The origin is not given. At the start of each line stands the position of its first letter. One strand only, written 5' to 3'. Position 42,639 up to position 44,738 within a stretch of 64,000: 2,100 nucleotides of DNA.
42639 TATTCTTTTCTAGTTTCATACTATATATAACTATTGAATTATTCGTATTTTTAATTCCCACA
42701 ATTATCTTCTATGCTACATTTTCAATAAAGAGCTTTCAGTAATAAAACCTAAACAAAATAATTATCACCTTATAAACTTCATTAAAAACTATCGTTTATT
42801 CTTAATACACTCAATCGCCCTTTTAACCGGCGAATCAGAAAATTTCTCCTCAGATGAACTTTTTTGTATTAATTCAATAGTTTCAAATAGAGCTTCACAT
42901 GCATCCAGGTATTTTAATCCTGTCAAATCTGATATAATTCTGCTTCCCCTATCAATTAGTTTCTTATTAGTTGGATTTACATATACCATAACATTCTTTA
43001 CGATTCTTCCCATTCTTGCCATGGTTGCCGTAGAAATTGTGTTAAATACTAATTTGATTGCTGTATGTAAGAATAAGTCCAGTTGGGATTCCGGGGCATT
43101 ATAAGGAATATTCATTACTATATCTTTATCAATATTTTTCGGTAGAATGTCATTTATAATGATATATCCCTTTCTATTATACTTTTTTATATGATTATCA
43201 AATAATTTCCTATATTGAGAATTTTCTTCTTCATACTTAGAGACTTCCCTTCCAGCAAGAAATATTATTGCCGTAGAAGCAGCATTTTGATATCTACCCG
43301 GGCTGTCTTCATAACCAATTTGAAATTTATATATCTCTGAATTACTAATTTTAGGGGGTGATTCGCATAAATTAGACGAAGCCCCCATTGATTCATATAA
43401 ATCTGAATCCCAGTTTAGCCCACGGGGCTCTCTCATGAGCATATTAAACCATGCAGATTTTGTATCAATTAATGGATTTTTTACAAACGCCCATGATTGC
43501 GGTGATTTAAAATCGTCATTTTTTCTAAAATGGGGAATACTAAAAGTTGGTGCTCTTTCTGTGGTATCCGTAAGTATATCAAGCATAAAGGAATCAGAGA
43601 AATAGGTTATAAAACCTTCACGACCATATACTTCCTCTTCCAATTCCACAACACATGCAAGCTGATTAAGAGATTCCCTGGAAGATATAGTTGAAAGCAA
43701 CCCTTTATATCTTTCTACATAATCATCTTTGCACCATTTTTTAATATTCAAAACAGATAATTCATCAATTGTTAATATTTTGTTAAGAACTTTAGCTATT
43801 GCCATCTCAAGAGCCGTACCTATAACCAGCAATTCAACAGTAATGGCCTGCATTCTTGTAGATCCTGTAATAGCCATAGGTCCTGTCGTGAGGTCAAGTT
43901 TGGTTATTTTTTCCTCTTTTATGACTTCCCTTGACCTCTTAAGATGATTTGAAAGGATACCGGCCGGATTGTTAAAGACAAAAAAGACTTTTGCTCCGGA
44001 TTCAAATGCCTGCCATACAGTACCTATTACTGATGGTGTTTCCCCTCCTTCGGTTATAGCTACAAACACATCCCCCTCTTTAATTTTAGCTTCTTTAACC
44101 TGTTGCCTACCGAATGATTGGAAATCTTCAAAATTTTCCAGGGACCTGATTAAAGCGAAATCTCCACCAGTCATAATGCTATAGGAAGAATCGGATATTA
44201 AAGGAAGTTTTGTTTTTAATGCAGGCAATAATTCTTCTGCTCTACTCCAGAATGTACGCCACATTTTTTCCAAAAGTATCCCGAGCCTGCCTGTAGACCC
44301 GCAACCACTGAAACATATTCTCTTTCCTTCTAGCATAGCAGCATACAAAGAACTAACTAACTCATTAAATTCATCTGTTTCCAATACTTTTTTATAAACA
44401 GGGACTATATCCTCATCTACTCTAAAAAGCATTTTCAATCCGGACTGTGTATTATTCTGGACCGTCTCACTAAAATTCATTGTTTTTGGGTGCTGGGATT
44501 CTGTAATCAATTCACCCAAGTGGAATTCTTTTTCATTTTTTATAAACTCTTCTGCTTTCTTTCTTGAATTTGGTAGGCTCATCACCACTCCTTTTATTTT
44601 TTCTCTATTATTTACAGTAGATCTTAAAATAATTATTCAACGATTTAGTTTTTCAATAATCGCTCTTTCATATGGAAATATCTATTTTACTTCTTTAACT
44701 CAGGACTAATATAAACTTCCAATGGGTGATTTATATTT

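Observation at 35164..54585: ~20-kb amino-sugar/lactyl-ether catabolic island with two EtfAB pairs and three FAD-linked GlcD-like dehydrogenases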

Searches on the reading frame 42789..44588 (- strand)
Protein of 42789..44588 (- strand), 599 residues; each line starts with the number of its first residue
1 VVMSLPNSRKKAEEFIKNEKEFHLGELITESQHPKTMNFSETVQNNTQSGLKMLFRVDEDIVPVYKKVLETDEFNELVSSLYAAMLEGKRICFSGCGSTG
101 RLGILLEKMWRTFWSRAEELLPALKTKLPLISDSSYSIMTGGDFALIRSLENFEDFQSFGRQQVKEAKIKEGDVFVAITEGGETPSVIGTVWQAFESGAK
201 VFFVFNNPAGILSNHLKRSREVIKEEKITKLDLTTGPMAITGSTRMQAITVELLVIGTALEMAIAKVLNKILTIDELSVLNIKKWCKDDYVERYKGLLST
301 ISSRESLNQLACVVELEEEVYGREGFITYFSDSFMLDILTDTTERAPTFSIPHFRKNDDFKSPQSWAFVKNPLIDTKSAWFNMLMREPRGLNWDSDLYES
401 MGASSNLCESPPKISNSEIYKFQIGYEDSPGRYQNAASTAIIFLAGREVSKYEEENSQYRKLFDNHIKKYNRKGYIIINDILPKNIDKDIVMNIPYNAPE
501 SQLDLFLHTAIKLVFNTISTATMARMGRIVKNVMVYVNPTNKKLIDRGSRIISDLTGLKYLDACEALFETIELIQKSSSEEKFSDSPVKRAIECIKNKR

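Call 4: search_protein_families(library=pfam, proteins=[window:42789-44588:-])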
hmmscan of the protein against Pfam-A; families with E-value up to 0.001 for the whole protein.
window:42789-44588:- (599 aa): 3 families
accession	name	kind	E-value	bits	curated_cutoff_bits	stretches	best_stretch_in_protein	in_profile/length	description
PF22645.1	GKRP_SIS_N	-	7e-11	42.3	27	1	77-190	5-108/113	Glucokinase regulatory protein N-terminal SIS domain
PF13580.11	SIS_2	-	2.8e-05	24.6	27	1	139-201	74-133/138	SIS domain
PF20741.3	GKRP-like_C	-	0.00011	23.1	27.7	1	531-598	1-66/100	C-terminal lid domain of glucokinase regulatory protein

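Call 6: search_protein_families(library=ncbifam, proteins=[window:42789-44588:-], max_evalue=0.00001)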
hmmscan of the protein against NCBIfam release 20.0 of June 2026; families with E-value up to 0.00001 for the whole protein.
window:42789-44588:- (599 aa): 3 families
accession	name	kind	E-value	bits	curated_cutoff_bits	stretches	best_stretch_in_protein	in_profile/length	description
NF003915.0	PRK05441.1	subfamily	2.2e-45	155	168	2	24-257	3-206/300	N-acetylmuramic acid 6-phosphate etherase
TIGR00274.1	TIGR00274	equivalog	2.9e-36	125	302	2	27-270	1-217/291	N-acetylmuramic acid 6-phosphate etherase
NF009222.0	PRK12570.1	subfamily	4.7e-35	120.9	255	2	21-257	7-213/307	N-acetylmuramic acid 6-phosphate etherase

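Call 7: search_solved_structures(query=window:42789-44588:-, show_alignments=3, max_evalue=0.01)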
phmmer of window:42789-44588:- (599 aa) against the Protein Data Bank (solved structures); distinct sequences matched with E-value up to 0.01: 9.
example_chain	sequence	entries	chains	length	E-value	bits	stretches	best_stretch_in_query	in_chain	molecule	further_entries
4s12_A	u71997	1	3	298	5.7e-24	87.8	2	22-255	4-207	N-acetylmuramic acid 6-phosphate etherase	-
4lzj_A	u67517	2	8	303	1.7e-12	49.9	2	24-248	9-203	N-acetylmuramic acid 6-phosphate etherase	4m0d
1nri_A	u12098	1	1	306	1.7e-12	49.9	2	24-245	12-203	Hypothetical protein HI0754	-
3w0l_B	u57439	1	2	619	2.1e-07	33.1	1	90-193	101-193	Glucokinase regulatory protein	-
4lc9_A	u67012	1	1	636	1.9e-06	29.9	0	28-264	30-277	Glucokinase regulatory protein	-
4bb9_A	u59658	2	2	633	3.5e-05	25.8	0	88-278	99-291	GLUCOKINASE REGULATORY PROTEIN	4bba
4mqu_A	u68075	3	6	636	3.5e-05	25.7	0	88-278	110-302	Glucokinase regulatory protein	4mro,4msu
4ly9_A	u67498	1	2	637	3.6e-05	25.7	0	88-278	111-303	Glucokinase regulatory protein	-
4ohk_A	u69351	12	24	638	3.6e-05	25.7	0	88-278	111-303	Glucokinase regulatory protein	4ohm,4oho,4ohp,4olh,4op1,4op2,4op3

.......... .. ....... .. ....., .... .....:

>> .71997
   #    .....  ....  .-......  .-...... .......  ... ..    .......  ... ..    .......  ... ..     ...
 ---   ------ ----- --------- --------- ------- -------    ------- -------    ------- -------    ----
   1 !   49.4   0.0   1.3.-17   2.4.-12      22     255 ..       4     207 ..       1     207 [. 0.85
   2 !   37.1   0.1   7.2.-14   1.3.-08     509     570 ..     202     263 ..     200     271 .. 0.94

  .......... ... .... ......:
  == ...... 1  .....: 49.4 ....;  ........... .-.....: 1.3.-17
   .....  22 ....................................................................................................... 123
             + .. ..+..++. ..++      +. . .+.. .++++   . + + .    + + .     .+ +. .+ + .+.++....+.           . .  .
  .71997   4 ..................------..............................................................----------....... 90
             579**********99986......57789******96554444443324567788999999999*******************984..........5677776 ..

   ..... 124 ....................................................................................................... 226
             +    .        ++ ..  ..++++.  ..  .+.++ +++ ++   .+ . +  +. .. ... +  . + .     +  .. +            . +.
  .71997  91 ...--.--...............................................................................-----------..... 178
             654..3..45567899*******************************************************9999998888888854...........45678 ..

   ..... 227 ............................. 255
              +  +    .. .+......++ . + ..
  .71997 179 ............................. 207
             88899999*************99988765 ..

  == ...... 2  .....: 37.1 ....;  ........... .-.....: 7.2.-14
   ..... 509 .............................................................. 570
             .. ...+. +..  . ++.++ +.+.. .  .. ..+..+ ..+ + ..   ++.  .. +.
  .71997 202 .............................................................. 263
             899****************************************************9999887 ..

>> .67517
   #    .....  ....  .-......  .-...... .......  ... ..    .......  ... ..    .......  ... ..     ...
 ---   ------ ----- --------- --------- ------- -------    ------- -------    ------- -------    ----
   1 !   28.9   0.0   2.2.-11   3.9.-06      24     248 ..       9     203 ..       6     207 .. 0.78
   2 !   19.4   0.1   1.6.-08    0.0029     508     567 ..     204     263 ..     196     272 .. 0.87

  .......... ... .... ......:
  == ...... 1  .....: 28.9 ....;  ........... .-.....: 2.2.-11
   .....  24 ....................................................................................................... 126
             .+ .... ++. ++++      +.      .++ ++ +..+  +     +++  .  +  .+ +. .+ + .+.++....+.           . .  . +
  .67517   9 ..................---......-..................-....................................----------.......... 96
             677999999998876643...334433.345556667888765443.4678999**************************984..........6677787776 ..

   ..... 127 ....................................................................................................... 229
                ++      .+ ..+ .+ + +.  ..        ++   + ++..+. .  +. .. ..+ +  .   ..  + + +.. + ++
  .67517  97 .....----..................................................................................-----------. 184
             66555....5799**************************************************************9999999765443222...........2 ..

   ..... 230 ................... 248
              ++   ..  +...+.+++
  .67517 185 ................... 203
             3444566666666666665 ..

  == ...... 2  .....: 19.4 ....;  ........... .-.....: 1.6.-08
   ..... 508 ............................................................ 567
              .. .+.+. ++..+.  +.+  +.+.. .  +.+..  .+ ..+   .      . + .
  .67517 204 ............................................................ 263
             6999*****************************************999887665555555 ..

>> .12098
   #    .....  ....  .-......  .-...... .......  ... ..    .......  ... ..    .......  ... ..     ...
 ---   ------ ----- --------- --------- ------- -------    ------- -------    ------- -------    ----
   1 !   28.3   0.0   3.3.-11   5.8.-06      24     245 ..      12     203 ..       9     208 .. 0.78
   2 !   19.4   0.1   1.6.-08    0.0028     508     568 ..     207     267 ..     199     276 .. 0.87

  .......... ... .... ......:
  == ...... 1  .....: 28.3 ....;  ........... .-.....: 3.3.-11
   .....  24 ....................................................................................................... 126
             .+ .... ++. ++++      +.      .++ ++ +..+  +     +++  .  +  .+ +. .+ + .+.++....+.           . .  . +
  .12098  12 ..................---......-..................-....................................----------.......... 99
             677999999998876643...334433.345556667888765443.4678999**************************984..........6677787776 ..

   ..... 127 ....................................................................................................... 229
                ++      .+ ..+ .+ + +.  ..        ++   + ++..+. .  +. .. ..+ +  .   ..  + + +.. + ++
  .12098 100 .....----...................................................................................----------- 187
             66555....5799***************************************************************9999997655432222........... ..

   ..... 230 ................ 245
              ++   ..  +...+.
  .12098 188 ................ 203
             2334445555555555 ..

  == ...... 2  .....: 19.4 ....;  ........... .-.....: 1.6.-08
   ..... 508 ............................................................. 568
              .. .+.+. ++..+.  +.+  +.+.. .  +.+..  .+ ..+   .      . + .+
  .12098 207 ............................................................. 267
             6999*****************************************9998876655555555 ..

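Call 8: find_homologous_proteins(query=window:42789-44588:-)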
Query window:42789-44588:- (599 aa): 4958 proteins with E <= 0.001 among 8000 candidates; the best 120 are listed.
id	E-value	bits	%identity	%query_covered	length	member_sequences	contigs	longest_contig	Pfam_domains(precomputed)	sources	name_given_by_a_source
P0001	0.0e+0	1216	91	99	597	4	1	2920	PF22645.2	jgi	-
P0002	0.0e+0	1107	82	100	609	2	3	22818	PF22645.2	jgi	-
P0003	0.0e+0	1019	75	99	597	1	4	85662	PF13580.12,PF22645.2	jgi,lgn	-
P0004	1.1e-250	851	64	99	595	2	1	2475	PF13580.12,PF22645.2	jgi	jgi:N-acetylmuramic acid 6-phosphate etherase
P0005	5.6e-182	624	50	99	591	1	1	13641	PF22645.2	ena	-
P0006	1.2e-180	620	49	99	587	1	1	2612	PF13580.12,PF22645.2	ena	-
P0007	3.7e-180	618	49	98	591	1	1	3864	PF22645.2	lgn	-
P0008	4.7e-180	618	50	99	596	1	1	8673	PF22645.2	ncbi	-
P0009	8.1e-180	617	49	98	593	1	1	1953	PF22645.2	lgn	-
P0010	9.0e-180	617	48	99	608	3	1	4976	PF22645.2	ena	-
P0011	3.2e-179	615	49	98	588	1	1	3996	PF22645.2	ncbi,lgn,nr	ncbi:MAG: hypothetical protein JW837_12875 [Sedimentisphaerales bacterium]|nr:hypothetical protein [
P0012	4.3e-179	615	49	100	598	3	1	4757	PF22645.2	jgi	-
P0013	2.0e-178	613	48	99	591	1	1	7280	PF22645.2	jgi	jgi:N-acetylmuramic acid 6-phosphate etherase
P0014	2.1e-178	613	49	98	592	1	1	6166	PF22645.2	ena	-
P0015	2.3e-178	612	50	99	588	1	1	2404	PF22645.2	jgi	-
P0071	1.9e-173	596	48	100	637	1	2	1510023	PF22645.2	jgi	jgi:N-acetylmuramic acid 6-phosphate etherase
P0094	2.9e-172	592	48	98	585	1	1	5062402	PF22645.2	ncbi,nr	ncbi:MAG: hypothetical protein JSW66_10005 [Phycisphaerales bacterium]|nr:MAG: hypothetical protein 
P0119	4.0e-171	588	48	98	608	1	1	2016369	PF22645.2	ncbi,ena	-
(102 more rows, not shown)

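Call 9: find_encoding_contigs(protein=P0003, flank=10000, max_places=3)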
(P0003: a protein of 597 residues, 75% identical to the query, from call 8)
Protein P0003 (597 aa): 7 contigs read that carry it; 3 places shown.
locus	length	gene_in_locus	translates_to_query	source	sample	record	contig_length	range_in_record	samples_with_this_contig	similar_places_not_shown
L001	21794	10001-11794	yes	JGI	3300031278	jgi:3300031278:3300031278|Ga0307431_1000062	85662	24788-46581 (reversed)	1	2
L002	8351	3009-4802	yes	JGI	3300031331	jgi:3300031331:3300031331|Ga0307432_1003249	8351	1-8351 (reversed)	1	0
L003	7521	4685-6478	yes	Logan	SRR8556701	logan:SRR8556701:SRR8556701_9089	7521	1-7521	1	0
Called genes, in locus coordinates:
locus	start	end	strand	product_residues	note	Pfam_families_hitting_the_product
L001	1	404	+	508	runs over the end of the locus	PF01565:FAD_binding_4, PF02913:FAD-oxidase_C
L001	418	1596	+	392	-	PF13183:Fer4_8 (weak), PF02754:CCG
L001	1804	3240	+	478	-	PF01547:SBP_bac_1, PF13416:SBP_bac_8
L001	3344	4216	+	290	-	PF00528:BPD_transp_1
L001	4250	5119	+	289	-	PF00528:BPD_transp_1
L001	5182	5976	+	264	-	PF01012:ETF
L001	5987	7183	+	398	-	PF00037:Fer4 (weak), PF12797:Fer4_2 (faint), PF12837:Fer4_6 (faint), PF12838:Fer4_7 (faint), PF13187:Fer4_9 (faint), PF00037:Fer4 (weak), PF01012:ETF, PF00766:ETF_alpha, +3 more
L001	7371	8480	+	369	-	PF05222:AlaDh_PNT_N, PF01262:AlaDh_PNT_C, PF01488:Shikimate_DH (weak), PF02826:2-Hacid_dh_C (weak)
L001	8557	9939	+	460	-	PF01546:Peptidase_M20 (weak), PF07687:M20_dimer (weak)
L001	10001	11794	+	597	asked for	PF13580:SIS_2 (faint), PF22645:GKRP_SIS_N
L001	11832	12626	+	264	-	PF01012:ETF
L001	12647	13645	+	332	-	PF01012:ETF, PF00766:ETF_alpha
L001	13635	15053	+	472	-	PF01565:FAD_binding_4, PF02913:FAD-oxidase_C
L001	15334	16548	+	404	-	PF01047:MarR, PF12802:MarR_2, PF13412:HTH_24 (weak), PF00480:ROK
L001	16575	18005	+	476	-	-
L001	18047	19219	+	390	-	PF01979:Amidohydro_1, PF07969:Amidohydro_3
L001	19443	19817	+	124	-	PF13411:MerR_1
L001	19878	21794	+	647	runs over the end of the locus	PF00012:HSP70, PF06723:MreB_Mbl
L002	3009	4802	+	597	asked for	PF13580:SIS_2 (faint), PF22645:GKRP_SIS_N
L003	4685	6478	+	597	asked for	PF13580:SIS_2 (faint), PF22645:GKRP_SIS_N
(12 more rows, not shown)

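Call 10: find_encoding_contigs(protein=P0002, flank=10000, max_places=3)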
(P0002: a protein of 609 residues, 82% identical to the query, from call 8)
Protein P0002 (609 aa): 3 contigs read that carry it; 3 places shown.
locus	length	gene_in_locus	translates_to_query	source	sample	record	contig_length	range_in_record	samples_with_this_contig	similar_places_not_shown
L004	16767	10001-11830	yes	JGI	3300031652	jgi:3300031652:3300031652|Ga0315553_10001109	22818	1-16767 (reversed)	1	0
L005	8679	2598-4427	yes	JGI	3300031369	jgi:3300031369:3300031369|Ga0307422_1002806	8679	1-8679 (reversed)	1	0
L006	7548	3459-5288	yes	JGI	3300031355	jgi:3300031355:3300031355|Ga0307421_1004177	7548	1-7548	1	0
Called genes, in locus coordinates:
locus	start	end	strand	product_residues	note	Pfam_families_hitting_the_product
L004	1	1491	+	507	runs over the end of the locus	PF01565:FAD_binding_4, PF02913:FAD-oxidase_C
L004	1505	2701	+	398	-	PF13183:Fer4_8 (weak), PF02754:CCG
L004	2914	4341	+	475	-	PF01547:SBP_bac_1, PF13416:SBP_bac_8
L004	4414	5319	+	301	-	PF00528:BPD_transp_1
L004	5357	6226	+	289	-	PF00528:BPD_transp_1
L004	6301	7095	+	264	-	PF01012:ETF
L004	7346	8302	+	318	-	PF01012:ETF, PF00766:ETF_alpha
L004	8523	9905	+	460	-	PF01546:Peptidase_M20 (weak), PF07687:M20_dimer (weak)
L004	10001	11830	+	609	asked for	PF22645:GKRP_SIS_N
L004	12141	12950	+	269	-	PF01012:ETF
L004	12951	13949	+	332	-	PF01012:ETF, PF00766:ETF_alpha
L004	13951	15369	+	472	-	PF01565:FAD_binding_4, PF02913:FAD-oxidase_C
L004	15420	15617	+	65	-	-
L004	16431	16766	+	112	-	?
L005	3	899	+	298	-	?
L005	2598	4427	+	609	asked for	PF22645:GKRP_SIS_N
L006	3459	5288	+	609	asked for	PF22645:GKRP_SIS_N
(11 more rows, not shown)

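Call 11: find_encoding_contigs(protein=P0094, flank=10000, max_places=2)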
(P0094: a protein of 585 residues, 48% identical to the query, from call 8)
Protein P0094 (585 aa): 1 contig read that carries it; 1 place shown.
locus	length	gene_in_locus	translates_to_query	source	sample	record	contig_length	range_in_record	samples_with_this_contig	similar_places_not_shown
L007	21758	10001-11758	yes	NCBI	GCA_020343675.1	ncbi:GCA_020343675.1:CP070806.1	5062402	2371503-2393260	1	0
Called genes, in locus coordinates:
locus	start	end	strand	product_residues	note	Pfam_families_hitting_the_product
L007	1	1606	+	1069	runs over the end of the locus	PF08241:Methyltransf_11 (weak), PF13649:Methyltransf_25, PF13847:Methyltransf_31, PF01011:PQQ (faint), PF13360:PQQ_2, PF13570:Beta-prop_ACSF4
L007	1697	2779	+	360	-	PF00248:Aldo_ket_red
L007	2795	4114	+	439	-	PF01011:PQQ (faint), PF13360:PQQ_2, PF13570:Beta-prop_ACSF4 (faint), PF25293:Beta-prop_EMC1_N (faint), PF13360:PQQ_2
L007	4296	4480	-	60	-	PF04993:TfoX_N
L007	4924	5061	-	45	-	-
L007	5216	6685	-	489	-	PF00474:SSF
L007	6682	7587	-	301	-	PF13580:SIS_2, PF22198:GKRP_SIS_2, PF22645:GKRP_SIS_N, PF20741:GKRP-like_C (weak)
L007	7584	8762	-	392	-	PF03702:AnmK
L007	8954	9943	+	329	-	-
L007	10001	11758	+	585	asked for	PF22645:GKRP_SIS_N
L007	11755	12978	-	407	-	PF07075:NamZ_N, PF20732:NamZ_C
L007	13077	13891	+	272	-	PF00144:Beta-lactamase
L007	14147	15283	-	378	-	PF00850:Hist_deacetyl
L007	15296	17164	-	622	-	PF00455:DeoRC (faint), PF02550:AcetylCoA_hydro, PF13336:AcetylCoA_hyd_C, PF13302:Acetyltransf_3 (weak), PF00583:Acetyltransf_1, PF13420:Acetyltransf_4 (weak)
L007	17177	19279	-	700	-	PF02629:CoA_binding, PF13380:CoA_binding_2, PF13607:Succ_CoA_lig, PF19045:Ligase_CoA_2, PF13549:ATP-grasp_5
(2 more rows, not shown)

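Call 12: find_encoding_contigs(protein=P0119, flank=10000, max_places=2)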
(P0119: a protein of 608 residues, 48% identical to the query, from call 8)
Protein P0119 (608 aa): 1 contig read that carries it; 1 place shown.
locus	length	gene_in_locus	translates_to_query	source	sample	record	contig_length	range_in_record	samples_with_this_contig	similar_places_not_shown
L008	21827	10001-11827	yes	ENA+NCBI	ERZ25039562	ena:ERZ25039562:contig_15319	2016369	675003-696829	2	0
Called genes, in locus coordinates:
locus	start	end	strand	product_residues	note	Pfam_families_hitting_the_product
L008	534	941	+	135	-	-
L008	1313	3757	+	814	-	PF07596:SBP_bac_10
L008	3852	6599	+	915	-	PF00069:Pkinase, PF01636:APH (faint), PF07714:PK_Tyr_Ser-Thr, PF03109:ABC1 (weak)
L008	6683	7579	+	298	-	PF13646:HEAT_2, PF03130:HEAT_PBS (faint), PF00514:Arm (faint), PF01602:Adaptin_N (faint), PF12717:Cnd1 (faint), PF13646:HEAT_2, PF13513:HEAT_EZ (weak), PF02985:HEAT (weak)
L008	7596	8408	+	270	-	PF14080:DUF4261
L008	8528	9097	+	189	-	PF00773:RNB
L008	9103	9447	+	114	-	PF00773:RNB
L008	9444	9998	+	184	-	PF00773:RNB, PF18614:RNase_II_C_S1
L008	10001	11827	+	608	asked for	PF22645:GKRP_SIS_N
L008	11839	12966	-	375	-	PF13360:PQQ_2 (faint), PF13570:Beta-prop_ACSF4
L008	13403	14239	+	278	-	-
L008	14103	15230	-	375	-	-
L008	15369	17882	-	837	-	PF07520:SrfB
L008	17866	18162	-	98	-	-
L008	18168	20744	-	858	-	PF10139:Virul_Fac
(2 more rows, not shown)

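Call 13: find_encoding_contigs(protein=P0071, flank=10000, max_places=2)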
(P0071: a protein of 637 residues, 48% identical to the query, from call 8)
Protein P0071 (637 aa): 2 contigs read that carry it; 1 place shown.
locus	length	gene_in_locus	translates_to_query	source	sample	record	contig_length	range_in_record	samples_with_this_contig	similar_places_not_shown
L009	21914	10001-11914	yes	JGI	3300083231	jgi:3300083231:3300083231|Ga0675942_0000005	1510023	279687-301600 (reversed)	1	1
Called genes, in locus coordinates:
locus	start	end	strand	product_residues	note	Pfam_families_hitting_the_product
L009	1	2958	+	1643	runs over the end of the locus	PF13385:Laminin_G_3, PF16371:MetallophosN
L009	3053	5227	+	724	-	-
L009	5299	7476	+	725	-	PF25788:Ig_Rha78A_N, PF17389:Bac_rhamnosid6H, PF22422:MGH1-like_GH (weak), PF17390:Bac_rhamnosid_C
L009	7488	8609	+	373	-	PF01208:URO-D (faint)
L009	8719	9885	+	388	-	PF01408:GFO_IDH_MocA, PF22725:GFO_IDH_MocA_C3, PF02894:GFO_IDH_MocA_C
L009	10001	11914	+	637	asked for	PF22645:GKRP_SIS_N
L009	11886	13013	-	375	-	PF00072:Response_reg, PF07228:SpoIIE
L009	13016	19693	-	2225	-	PF00497:SBP_bac_3, PF00497:SBP_bac_3, PF00989:PAS, PF08448:PAS_4, PF00989:PAS, PF08448:PAS_4, PF13426:PAS_9, PF00512:HisKA, +9 more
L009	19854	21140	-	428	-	-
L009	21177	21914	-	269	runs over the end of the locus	PF00226:DnaJ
